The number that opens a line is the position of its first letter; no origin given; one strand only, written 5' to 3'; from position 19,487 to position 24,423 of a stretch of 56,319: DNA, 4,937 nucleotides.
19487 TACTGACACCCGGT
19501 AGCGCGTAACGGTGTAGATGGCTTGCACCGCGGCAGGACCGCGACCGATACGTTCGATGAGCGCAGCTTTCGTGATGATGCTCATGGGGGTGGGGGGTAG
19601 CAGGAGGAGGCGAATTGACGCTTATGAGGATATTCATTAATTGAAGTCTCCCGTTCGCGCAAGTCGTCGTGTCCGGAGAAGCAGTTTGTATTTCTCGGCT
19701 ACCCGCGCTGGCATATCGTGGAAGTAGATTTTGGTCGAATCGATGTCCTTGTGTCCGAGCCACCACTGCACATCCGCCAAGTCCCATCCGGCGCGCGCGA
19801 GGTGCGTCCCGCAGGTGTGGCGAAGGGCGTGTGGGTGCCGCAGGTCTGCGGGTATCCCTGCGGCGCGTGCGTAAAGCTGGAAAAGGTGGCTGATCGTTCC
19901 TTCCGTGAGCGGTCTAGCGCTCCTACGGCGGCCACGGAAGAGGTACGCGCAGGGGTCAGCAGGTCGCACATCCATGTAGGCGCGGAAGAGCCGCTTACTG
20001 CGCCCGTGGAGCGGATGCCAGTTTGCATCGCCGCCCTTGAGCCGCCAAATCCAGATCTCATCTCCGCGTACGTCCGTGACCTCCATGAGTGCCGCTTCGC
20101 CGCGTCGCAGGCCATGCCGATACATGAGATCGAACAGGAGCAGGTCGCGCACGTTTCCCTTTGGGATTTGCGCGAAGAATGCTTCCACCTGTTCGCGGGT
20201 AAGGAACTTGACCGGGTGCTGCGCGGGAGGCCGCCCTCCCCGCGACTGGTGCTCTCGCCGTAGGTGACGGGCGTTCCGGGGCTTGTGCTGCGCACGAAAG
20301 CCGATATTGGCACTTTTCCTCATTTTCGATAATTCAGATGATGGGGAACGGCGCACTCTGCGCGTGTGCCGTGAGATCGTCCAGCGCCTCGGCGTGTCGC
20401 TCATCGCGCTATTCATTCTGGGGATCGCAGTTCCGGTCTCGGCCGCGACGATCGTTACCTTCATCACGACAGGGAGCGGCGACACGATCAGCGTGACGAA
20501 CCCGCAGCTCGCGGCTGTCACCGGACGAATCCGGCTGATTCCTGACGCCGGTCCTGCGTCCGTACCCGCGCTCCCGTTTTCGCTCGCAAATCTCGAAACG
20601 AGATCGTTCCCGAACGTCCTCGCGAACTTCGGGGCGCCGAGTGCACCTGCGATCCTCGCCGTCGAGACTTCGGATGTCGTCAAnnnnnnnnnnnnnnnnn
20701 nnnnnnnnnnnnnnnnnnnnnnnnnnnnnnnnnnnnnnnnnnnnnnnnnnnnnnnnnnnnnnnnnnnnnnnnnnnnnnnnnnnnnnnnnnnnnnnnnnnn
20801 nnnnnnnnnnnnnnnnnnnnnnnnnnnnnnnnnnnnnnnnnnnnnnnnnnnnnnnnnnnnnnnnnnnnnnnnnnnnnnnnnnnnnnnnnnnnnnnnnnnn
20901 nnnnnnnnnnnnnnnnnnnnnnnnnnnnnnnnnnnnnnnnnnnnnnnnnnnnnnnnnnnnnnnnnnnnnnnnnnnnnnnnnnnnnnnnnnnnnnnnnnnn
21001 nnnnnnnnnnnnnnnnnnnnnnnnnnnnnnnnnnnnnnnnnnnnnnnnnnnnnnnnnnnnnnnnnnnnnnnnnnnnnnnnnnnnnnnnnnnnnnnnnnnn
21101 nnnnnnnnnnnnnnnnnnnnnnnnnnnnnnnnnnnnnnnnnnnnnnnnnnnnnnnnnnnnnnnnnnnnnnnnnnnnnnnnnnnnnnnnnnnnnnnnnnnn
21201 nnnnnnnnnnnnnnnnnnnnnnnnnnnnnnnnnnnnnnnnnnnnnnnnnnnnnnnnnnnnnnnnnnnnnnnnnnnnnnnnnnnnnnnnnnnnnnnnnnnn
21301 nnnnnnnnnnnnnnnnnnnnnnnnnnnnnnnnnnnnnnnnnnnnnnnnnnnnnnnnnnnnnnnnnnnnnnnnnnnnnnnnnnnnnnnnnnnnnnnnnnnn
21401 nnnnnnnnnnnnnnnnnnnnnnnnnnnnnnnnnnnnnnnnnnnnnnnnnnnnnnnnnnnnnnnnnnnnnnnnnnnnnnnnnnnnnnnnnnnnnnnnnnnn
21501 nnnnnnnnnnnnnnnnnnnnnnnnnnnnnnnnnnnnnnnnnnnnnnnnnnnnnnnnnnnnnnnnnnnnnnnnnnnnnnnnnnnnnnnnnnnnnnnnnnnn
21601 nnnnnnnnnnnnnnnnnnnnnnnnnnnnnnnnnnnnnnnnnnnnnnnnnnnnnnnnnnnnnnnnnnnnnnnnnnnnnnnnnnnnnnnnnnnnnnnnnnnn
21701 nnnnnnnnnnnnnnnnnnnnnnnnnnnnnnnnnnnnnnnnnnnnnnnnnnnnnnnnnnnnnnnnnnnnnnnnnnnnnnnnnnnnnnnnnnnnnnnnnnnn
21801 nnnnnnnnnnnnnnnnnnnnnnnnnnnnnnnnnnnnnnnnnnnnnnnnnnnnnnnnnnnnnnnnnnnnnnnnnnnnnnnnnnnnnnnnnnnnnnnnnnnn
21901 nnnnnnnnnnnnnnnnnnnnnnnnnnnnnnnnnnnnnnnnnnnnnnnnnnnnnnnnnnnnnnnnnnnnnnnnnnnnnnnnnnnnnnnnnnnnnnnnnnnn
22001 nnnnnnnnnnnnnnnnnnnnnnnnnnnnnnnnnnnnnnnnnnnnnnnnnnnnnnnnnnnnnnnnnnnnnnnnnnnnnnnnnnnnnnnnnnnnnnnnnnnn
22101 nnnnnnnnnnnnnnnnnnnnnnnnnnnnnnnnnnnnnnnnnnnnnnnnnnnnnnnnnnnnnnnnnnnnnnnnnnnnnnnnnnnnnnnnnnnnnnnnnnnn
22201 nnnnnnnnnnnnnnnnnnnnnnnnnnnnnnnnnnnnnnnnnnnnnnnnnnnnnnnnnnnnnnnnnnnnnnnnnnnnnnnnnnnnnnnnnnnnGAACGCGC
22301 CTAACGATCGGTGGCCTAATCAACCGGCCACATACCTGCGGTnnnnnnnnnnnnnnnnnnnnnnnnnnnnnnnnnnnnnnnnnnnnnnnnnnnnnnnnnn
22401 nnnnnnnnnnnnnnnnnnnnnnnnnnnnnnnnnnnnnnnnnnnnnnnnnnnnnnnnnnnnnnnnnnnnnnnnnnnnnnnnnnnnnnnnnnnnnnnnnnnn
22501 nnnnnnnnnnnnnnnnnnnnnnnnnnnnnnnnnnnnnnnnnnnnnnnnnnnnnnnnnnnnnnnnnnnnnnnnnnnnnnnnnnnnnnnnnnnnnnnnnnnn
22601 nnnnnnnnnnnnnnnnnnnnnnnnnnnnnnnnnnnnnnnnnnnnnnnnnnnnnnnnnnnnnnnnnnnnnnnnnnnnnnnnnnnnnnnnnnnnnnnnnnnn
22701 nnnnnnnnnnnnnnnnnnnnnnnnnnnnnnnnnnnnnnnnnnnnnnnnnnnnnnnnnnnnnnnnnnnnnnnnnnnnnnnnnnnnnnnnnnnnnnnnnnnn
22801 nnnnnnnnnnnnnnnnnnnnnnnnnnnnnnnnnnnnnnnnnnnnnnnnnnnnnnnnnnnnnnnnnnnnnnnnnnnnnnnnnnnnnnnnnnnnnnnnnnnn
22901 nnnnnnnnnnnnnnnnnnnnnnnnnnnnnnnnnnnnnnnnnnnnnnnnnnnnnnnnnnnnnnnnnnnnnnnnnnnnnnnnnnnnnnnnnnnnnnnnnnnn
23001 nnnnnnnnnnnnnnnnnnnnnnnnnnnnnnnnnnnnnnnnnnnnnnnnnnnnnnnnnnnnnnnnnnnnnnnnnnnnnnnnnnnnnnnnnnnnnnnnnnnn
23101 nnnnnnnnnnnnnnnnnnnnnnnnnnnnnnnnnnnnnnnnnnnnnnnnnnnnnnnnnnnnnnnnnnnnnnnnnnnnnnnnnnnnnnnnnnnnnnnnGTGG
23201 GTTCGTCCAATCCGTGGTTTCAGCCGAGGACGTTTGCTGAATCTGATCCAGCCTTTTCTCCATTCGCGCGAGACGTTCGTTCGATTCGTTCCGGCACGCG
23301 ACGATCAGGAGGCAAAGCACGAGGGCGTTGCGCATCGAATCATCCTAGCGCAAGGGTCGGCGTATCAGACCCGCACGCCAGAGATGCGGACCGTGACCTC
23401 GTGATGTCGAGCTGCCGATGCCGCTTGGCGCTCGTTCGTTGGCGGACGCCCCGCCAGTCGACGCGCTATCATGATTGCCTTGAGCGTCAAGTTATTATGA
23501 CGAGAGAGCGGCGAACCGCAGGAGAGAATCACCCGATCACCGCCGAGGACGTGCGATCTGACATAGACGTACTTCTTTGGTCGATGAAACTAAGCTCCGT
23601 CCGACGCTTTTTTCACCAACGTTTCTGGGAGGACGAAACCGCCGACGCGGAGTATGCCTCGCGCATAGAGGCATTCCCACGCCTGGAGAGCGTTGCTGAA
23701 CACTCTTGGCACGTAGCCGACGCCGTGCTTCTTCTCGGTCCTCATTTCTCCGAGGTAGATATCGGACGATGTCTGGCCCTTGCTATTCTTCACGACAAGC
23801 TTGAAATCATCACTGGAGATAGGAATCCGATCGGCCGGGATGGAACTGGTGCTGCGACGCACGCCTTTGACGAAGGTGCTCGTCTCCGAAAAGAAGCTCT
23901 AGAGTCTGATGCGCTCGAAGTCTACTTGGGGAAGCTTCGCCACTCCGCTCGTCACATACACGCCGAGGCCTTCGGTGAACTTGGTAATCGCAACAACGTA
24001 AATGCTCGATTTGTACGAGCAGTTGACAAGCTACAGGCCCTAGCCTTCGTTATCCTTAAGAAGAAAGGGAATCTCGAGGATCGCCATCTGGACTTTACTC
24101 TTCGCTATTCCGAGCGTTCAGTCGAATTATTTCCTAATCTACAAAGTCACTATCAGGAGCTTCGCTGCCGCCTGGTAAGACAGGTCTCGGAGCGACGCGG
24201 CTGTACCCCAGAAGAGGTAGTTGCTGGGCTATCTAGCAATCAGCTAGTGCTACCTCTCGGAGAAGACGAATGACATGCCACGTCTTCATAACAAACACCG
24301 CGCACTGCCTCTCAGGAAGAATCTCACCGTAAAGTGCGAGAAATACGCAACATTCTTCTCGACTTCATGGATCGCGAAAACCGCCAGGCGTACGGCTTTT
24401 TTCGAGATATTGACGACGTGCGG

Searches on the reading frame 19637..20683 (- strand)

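Call 31: search_protein_families(library=pfam, proteins=[window:19637-20683:-], max_evalue=0.01)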
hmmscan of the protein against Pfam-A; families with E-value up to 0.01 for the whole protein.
window:19637-20683:- (348 aa): 1 family
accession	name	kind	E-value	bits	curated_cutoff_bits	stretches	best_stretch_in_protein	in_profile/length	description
PF00589.27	Phage_integrase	-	6.1e-33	114.4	27.1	1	159-324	1-169/172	Phage integrase family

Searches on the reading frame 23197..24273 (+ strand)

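Call 32: search_protein_families(library=pfam, proteins=[window:23197-24273:+], max_evalue=0.01)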
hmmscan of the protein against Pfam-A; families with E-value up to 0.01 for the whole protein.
window:23197-24273:+ (358 aa): 3 families
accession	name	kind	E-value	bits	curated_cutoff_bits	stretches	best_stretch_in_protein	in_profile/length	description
PF13023.12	HD_3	-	2.6e-18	66.9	22.5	1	162-311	19-157/165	HD domain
PF12917.13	YfbR-like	-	1.3e-08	35.1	25.9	1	163-284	23-140/182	5'-deoxynucleotidase YfbR-like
PF01966.28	HD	-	1.4e-07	32.3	22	1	166-281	1-115/116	HD domain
